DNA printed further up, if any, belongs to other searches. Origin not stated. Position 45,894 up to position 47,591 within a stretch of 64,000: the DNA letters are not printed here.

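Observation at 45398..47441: Orphan RiPP cassette: RRE-radical SAM/SPASM maturase plus two tandem Nif11-leader precursors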

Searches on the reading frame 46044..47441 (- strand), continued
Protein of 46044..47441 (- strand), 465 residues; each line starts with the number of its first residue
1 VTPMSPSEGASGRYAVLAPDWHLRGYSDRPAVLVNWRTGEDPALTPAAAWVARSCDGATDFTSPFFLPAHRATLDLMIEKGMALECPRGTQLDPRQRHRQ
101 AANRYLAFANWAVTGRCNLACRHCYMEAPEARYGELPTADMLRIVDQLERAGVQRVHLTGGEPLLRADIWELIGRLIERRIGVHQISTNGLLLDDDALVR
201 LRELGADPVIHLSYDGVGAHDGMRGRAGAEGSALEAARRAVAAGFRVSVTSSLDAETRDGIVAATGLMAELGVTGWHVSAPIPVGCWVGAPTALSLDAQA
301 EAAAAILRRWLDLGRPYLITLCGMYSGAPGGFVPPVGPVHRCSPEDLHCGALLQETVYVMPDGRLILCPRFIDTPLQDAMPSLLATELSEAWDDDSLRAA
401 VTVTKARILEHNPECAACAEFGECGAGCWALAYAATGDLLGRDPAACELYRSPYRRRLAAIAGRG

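Call 11: find_encoding_contigs(protein=P0023, flank=6000, max_places=2)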
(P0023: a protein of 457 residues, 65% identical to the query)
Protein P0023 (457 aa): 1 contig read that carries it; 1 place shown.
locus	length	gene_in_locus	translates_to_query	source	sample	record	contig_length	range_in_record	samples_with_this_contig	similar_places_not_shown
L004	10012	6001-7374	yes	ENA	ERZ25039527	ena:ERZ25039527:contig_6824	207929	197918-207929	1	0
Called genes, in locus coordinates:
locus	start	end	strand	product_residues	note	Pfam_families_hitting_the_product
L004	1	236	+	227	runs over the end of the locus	PF01578:Cytochrom_C_asm, PF07284:BCHF (faint)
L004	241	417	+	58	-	-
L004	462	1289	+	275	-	PF01578:Cytochrom_C_asm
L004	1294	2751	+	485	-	PF05201:GlutR_N, PF01488:Shikimate_DH, PF00745:GlutR_dimer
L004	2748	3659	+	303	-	PF01379:Porphobil_deam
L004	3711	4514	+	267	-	PF02602:HEM4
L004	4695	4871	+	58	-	-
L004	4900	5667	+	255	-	PF00440:TetR_N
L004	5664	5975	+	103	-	-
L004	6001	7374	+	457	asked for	PF04055:Radical_SAM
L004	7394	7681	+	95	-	PF07862:Nif11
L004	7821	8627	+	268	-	PF01887:SAM_HAT_N, PF20257:SAM_HAT_C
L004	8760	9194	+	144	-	PF00572:Ribosomal_L13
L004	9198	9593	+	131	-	PF00380:Ribosomal_S9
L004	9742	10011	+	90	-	?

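Call 12: find_encoding_contigs(protein=P0039, flank=6000, max_places=2)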
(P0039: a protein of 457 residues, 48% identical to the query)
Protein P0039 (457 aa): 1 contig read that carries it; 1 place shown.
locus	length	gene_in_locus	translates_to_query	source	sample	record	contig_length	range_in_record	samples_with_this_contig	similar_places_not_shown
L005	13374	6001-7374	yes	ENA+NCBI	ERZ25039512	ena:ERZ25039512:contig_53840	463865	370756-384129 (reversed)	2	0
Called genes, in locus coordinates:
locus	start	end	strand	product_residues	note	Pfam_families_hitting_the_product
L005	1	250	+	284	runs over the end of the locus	PF02673:BacA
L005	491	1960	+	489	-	PF03435:Sacchrp_dh_NADP, PF16653:Sacchrp_dh_C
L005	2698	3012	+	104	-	-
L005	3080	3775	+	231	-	PF00082:Peptidase_S8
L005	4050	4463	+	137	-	PF07862:Nif11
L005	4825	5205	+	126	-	PF04055:Radical_SAM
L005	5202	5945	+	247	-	-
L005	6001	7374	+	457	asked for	PF13353:Fer4_12 (faint), PF04055:Radical_SAM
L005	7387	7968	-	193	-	PF02784:Orn_Arg_deC_N, PF00278:Orn_DAP_Arg_deC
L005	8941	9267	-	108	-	PF14595:Thioredoxin_9 (weak), PF00085:Thioredoxin, PF13098:Thioredoxin_2, PF13905:Thioredoxin_8 (faint)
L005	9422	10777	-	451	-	PF00308:Bac_DnaA, PF00004:AAA (weak), PF01695:IstB_IS21, PF13173:AAA_14 (faint), PF22688:Hda_lid (weak), PF08299:Bac_DnaA_C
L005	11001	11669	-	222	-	PF03167:UDG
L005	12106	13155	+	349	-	PF01916:DS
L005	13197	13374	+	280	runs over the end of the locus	PF01790:LGT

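Call 13: find_encoding_contigs(protein=P0048, flank=6000, max_places=2)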
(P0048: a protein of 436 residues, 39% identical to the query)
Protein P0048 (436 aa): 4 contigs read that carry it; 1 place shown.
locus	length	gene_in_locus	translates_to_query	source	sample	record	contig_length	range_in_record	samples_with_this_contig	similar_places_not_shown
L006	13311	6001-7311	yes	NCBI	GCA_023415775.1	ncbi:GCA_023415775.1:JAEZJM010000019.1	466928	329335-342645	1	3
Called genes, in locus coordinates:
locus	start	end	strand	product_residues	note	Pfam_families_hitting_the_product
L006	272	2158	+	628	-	PF00005:ABC_tran, PF02367:TsaE (faint), PF02463:SMC_N (faint), PF13476:AAA_23 (faint), PF13555:AAA_29 (faint), PF12848:ABC_tran_Xtn, PF00005:ABC_tran, PF16326:ABC_tran_CTD, +5 more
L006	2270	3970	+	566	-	PF00012:HSP70, PF06723:MreB_Mbl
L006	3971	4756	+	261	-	PF00226:DnaJ (weak), PF27158:DjlB_C_2nd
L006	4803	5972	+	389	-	PF01546:Peptidase_M20, PF07687:M20_dimer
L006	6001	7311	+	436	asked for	PF13186:SPASM (faint), PF13353:Fer4_12 (weak), PF04055:Radical_SAM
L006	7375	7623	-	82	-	PF07862:Nif11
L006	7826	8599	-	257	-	PF00005:ABC_tran, PF02463:SMC_N (faint), PF13191:AAA_16 (faint), PF13304:AAA_21 (weak)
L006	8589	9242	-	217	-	PF00528:BPD_transp_1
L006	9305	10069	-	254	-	PF00497:SBP_bac_3, PF12974:Phosphonate-bd (weak)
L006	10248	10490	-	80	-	PF00550:PP-binding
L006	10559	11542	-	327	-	PF08545:ACP_syn_III, PF08541:ACP_syn_III_C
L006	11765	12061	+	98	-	PF03992:ABM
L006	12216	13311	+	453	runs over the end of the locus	PF00209:SNF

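Call 15: find_related_loci(query=A1, collection=genome_contigs, flank=5000)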
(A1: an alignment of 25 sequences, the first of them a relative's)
Query A1 (465 aa) in genome_contigs; peptide patterns used: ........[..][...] (x = any residue, [..] = any of these).
600 stretches matched a pattern (row limit reached: there are more); 562 encode a relative of the query (tblastn E <= 1e-3); the best 80 are kept; 80 distinct loci.
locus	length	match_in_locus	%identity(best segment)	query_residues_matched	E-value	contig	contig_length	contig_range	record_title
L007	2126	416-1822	62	3-462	0e+0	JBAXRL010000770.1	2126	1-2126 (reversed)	MAG: Actinomycetes bacterium isolate ELA582 MAG582_770, whole genome shotgun sequence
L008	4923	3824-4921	66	7-372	5e-160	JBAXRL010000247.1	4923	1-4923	MAG: Actinomycetes bacterium isolate ELA582 MAG582_247, whole genome shotgun sequence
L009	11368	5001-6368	48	3-462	5e-133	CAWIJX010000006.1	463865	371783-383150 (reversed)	MAG: uncultured Phycisphaerales bacterium isolate MFD03726.bin.2.35 genome assembly, contig: contig_53840, whole genome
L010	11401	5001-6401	46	11-462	4e-128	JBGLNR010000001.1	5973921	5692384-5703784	MAG: Planctomycetota bacterium isolate PPR_0503 PPR_0503.fa_scaffold_119715, whole genome shotgun sequence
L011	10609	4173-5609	44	11-458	8e-124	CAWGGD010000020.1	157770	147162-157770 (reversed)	MAG: uncultured Verrucomicrobiae bacterium isolate MFD02979.bin.4.344 genome assembly, contig: contig_27509, whole genom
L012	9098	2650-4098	42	7-458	1e-120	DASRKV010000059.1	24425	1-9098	MAG TPA_asm: Opitutaceae bacterium isolate SMAG_U10171 k141_729962, whole genome shotgun sequence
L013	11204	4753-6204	43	11-458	3e-119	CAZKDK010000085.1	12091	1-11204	MAG TPA_asm: uncultured Opitutaceae bacterium isolate binchicken_co50_396 genome assembly, contig: NODE_6413_length_1209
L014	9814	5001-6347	45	14-462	2e-119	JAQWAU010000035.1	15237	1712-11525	MAG: Heliobacteriaceae bacterium isolate STF2_203 NODE_10516_length_15237_cov_10.730311_Sandtown_F2, whole genome shotgu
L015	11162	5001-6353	41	11-464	1e-115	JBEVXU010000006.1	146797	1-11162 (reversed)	MAG: Sedimenticola sp. isolate 1_2 TCF2 c_000000000013, whole genome shotgun sequence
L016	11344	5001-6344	41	11-455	3e-111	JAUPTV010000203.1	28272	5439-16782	MAG: Pseudomonadota bacterium isolate erpe_2018_sw_3hr_WHONDRS-SW48-000086_B_bin.13 scaffold_463194, whole genome shotgu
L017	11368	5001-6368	42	14-464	1e-117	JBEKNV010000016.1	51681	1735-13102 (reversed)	MAG: Methylovirgula sp. isolate SPRUCE 425 SPRUCE_425_16, whole genome shotgun sequence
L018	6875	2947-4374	41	2-465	2e-104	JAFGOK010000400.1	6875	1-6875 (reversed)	MAG: Micromonosporaceae bacterium isolate Zod_Metabat.615 k87_3896978, whole genome shotgun sequence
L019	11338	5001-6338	42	14-460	1e-96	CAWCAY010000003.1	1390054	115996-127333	MAG: uncultured bacterium isolate MFD03899.bin.2.190 genome assembly, contig: contig_21459, whole genome shotgun sequenc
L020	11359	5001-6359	37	7-462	2e-90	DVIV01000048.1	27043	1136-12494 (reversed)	MAG TPA_asm: Candidatus Limiplasma pullicola isolate 2223 ChiHcec28__C175046_L27043_SRR6323568, whole genome shotgun seq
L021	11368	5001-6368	36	8-458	4e-88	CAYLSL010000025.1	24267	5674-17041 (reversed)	MAG TPA_asm: uncultured Veillonellaceae bacterium isolate binchicken_co41_385 genome assembly, contig: NODE_1005_length_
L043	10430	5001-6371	33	7-457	2e-68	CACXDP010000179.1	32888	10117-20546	MAG: uncultured Coriobacteriaceae bacterium isolate RUG11163 genome assembly, contig: RUG11163_asm_179, whole genome sho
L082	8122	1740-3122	30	7-462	1e-58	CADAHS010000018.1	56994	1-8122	MAG: uncultured Ruminococcus sp. isolate RUG13311 genome assembly, contig: RUG13311_asm_18, whole genome shotgun sequenc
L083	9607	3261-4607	27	14-457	3e-58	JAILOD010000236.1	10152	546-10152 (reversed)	MAG: Lachnospiraceae bacterium isolate RUI297 k141_9174203_flag=1_multi=8.9973_len=10152, whole genome shotgun sequence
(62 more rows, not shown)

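Call 20: find_related_loci(query=window:46044-47441:-, collection=metagenome_contigs, flank=4000)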
Query window:46044-47441:- (465 aa) in metagenome_contigs; peptide patterns used: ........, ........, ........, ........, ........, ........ (x = any residue, [..] = any of these).
82 stretches matched a pattern; 2 encode a relative of the query (tblastn E <= 1e-3); 2 distinct loci.
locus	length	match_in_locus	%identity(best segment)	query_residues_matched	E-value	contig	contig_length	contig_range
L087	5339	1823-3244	43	1-464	9e-123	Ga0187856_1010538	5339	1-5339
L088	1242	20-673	24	253-465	3e-17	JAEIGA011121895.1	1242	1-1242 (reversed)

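Call 21: find_encoding_contigs(protein=P0009, flank=5000, max_places=1)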
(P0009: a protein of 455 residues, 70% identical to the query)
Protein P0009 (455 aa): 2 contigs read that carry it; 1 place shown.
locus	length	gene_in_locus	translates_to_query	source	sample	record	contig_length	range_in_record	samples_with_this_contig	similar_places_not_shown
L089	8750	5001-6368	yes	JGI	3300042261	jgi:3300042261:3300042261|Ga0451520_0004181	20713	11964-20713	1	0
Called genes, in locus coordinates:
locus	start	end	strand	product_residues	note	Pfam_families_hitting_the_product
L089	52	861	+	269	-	PF00497:SBP_bac_3, PF09084:NMT1 (faint), PF10613:Lig_chan-Glu_bd (weak)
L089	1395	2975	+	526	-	PF04055:Radical_SAM, PF13353:Fer4_12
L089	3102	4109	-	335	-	PF04392:ABC_sub_bind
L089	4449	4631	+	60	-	PF07862:Nif11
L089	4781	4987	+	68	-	-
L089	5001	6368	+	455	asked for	PF13353:Fer4_12 (weak), PF04055:Radical_SAM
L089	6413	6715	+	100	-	PF07862:Nif11 (weak)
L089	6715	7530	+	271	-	PF03306:AAL_decarboxy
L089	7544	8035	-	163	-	PF04461:YajQ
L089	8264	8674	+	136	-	PF00893:Multi_Drug_Res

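Call 22: find_encoding_contigs(protein=P0017, flank=5000, max_places=1)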
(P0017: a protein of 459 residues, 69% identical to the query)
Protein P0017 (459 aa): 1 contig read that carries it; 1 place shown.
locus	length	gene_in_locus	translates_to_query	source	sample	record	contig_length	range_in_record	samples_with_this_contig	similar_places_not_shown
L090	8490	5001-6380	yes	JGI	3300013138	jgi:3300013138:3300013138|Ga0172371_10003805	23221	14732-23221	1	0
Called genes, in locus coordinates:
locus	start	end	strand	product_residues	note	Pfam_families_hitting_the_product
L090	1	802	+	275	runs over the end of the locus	PF01578:Cytochrom_C_asm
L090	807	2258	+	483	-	PF05201:GlutR_N, PF01488:Shikimate_DH, PF00745:GlutR_dimer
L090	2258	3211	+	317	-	PF01379:Porphobil_deam, PF03900:Porphobil_deamC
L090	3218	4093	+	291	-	PF02602:HEM4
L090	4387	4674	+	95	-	PF07862:Nif11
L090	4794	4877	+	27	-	-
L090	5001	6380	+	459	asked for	PF13353:Fer4_12 (faint), PF04055:Radical_SAM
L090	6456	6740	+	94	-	PF07862:Nif11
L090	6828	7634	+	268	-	PF01887:SAM_HAT_N, PF20257:SAM_HAT_C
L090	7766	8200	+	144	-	PF00572:Ribosomal_L13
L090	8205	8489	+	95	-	?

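Call 23: find_encoding_contigs(protein=P0028, flank=5000, max_places=1)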
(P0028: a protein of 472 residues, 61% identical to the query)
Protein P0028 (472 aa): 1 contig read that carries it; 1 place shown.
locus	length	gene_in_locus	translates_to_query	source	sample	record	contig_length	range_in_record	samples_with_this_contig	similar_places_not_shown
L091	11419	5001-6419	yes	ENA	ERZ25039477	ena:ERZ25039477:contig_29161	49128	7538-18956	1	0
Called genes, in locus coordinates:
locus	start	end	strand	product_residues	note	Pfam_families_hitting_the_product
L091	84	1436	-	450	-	PF09848:SLFN-g3_helicase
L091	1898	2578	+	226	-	-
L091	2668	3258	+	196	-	-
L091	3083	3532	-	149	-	-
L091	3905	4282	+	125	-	PF05973:Gp49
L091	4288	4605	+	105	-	PF13744:HTH_37, PF13560:HTH_31, PF01381:HTH_3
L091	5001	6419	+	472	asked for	PF04055:Radical_SAM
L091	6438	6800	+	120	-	PF07862:Nif11 (weak)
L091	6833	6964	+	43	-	-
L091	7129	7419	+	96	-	PF05015:HigB-like_toxin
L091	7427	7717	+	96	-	PF01381:HTH_3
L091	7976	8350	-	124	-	-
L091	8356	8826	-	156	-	PF12801:Fer4_5, PF00037:Fer4 (faint), PF12837:Fer4_6 (faint), PF13534:Fer4_17 (faint), PF13237:Fer4_10, PF14697:Fer4_21, PF12838:Fer4_7 (weak), PF13187:Fer4_9 (weak)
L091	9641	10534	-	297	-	PF02129:Peptidase_S15 (weak), PF00561:Abhydrolase_1 (faint), PF12697:Abhydrolase_6, PF00326:Peptidase_S9 (weak)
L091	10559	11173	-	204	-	-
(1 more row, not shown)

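Call 24: find_encoding_contigs(protein=P0032, flank=5000, max_places=1)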
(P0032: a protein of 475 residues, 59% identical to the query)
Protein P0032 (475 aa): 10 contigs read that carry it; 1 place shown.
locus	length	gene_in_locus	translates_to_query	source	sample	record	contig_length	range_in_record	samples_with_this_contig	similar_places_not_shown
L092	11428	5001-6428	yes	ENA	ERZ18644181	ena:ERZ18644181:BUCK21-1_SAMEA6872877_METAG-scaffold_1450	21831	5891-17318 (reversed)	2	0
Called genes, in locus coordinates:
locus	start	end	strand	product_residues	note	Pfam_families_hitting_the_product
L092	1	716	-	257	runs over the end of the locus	PF07796:DUF1638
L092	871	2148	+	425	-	PF00989:PAS (faint), PF13426:PAS_9 (faint), PF08447:PAS_3, PF08448:PAS_4 (faint), PF00196:GerE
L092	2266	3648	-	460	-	PF07690:MFS_1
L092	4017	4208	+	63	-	PF05015:HigB-like_toxin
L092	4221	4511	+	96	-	PF01381:HTH_3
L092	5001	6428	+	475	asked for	PF04055:Radical_SAM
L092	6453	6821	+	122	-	PF07862:Nif11 (weak)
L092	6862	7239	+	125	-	PF07862:Nif11 (weak)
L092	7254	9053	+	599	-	PF07969:Amidohydro_3, PF01979:Amidohydro_1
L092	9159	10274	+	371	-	-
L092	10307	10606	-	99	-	PF07862:Nif11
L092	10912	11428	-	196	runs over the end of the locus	-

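Call 46: predict_structure(alignment_id=A2)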
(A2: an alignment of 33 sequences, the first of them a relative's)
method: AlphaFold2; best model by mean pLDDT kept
length: 465 residues; sequences in the alignment: 33
mean_pLDDT: 92.4   pTM: 0.90
mean pLDDT of the five models: 92.4, 92.0, 91.0, 90.0, 89.8
residues with pLDDT >= 90: 382; 70-90: 63; 50-70: 11; < 50: 9
segments of 3 or more residues with pLDDT < 50: 1-7
pLDDT, mean of each block of 10 residues (from residue 1): 46 95 96 95 93 97 96 98 97 95 96 93 84 94 98 96 96 98 97 97 97 97 95 98 98 97 98 97 85 93 98 96 91 59 87 91 94 92 97 90 93 92 91 92 90 92 84
secondary structure, 60 per line:
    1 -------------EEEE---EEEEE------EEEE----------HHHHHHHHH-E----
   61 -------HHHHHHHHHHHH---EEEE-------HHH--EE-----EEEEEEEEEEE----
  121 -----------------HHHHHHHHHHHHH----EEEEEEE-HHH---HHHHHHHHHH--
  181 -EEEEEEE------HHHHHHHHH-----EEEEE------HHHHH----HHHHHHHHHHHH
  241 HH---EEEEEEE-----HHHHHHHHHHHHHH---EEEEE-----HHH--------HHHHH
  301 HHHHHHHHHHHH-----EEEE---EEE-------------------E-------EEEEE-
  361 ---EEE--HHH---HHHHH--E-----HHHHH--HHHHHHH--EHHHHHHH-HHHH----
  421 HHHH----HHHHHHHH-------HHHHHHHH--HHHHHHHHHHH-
elements in order: E14-17 E21-25 E32-35 H46-54 H68-79 E83-86 E106-116 H138-150 E155-161 H169-178 E182-188 H195-203 E209-213 H220-224 H229-242 E246-252 H258-271 E275-279 H296-312 E318-321 E325-327 E355-359 E364-366 H375-379 H388-392 H395-401 H405-411 H413-416 H421-424 H429-436 H444-451 H454-464

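Call 48: fold_search(model_id=the predicted structure, library=pdb)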
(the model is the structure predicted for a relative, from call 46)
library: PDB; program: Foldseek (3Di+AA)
matches with E <= 10: 1814; with E <= 0.001: 140
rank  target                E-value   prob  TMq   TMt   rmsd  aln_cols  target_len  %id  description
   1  6efn                  2.4e-18  1.00  0.58  0.69   5.2       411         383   18  Structure of a RiPP maturase, SkfB (released 2018-10-24)
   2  5v1q_B                9.4e-18  1.00  0.62  0.65   6.8       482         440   15  Crystal structure of Streptococcus suis SuiB (released 2017-08-30)
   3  5v1s_A                4.1e-17  1.00  0.62  0.67   6.9       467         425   15  Crystal structure of Streptococcus suis SuiB bound to S-adenosylmethionine (released 2017-08-30)
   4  6c8v                  9.2e-17  1.00  0.52  0.74   6.0       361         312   20  X-ray structure of PqqE from Methylobacterium extorquens (released 2018-02-14)
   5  5v1s_B                1.0e-16  1.00  0.62  0.66   6.7       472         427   14  Crystal structure of Streptococcus suis SuiB bound to S-adenosylmethionine (released 2017-08-30)
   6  5v1t_A                2.1e-16  1.00  0.63  0.66   6.5       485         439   14  Crystal structure of Streptococcus suis SuiB bound to precursor peptide SuiA (released 2017-08-30)
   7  5v1q_A                3.5e-16  1.00  0.59  0.63   7.6       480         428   14  Crystal structure of Streptococcus suis SuiB (released 2017-08-30)
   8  5why_A                8.3e-14  1.00  0.55  0.61  16.7       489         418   14  Structural Insights into Thioether Bond Formation in the Biosynthesis of Sactipeptides (released 2017-07-26)
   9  7vob                  2.1e-13  1.00  0.43  0.60   8.7       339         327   19  The crystal structure of a Radical SAM Enzyme BlsE involved in the Biosynthesis of Blasticidin S (released 2022-05-04)
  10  8vpo                  4.5e-12  1.00  0.52  0.53  15.0       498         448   13  X-Ray Crystal Structure of TigE from Paramaledivibacter caminithermalis (released 2024-02-07)
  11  9gmc_C                1.4e-11  1.00  0.54  0.65   5.4       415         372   16  Crystal structure of the complex formed between the radical SAM protein ChlB and the R3A mutant of ChlA (released 2025-06-25)
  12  9gm3_C                2.2e-11  1.00  0.54  0.66   5.6       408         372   16  Crystal structure of the complex formed between the radical SAM protein ChlB and the leader region of its precursor su (released 2025-06-25)
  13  4k37_A                3.5e-11  1.00  0.54  0.67   5.5       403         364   15  Native anSMEcpe with bound AdoMet (released 2013-05-08)
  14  4k37_B                4.1e-11  1.00  0.54  0.66   5.6       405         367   15  Native anSMEcpe with bound AdoMet (released 2013-05-08)
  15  4k39_A                4.4e-11  1.00  0.56  0.70   5.6       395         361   15  Native anSMEcpe with bound AdoMet and Cp18Cys peptide (released 2013-05-08)
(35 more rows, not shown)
